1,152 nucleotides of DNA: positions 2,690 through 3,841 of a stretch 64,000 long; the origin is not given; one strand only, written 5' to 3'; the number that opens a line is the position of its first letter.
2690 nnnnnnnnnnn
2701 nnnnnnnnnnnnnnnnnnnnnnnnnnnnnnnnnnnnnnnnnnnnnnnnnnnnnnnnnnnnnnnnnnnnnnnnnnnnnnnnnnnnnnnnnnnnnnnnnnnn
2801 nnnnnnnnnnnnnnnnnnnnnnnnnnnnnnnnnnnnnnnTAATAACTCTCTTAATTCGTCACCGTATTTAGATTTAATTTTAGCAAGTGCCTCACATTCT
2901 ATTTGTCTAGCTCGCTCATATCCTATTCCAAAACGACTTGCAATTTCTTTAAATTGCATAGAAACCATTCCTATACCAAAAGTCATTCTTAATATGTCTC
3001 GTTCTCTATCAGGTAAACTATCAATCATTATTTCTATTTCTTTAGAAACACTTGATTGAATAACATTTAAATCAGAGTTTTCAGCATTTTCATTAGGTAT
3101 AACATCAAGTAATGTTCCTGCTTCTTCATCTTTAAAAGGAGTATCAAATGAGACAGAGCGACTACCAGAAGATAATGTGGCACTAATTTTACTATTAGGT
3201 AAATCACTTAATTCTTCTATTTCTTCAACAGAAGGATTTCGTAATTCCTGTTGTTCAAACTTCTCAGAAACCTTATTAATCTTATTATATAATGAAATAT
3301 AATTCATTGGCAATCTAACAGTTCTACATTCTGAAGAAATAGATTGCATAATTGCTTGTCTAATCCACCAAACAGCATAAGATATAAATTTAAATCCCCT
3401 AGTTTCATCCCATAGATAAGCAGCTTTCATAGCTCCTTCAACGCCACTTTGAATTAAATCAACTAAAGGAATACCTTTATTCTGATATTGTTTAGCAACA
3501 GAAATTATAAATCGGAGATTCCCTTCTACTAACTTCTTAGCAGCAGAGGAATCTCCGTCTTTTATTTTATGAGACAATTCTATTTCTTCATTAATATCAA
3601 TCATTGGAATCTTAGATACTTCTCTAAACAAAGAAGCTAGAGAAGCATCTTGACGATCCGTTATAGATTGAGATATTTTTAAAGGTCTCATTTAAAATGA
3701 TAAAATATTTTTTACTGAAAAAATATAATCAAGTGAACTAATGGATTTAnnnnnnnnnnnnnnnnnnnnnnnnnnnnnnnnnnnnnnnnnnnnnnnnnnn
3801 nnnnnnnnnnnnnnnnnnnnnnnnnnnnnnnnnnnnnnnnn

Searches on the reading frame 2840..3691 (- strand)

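Call 17: search_protein_families(library=pfam, max_evalue=0.01, proteins=[window:2840-3691:-])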
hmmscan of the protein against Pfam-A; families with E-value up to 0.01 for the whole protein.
seq(284 aa): 4 families
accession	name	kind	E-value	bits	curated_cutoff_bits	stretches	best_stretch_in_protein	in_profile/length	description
PF04542.20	Sigma70_r2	-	2.6e-13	50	24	1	54-120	1-67/71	Sigma-70 region 2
PF04539.22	Sigma70_r3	-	2.4e-12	47.2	25.3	1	135-206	3-74/78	Sigma-70 region 3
PF04545.22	Sigma70_r4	-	3.7e-11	42.8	24.1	1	223-273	2-49/50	Sigma-70, region 4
PF00140.25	Sigma70_r1_2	-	1.8e-05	25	22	1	22-48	7-33/34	Sigma-70 factor, region 1.2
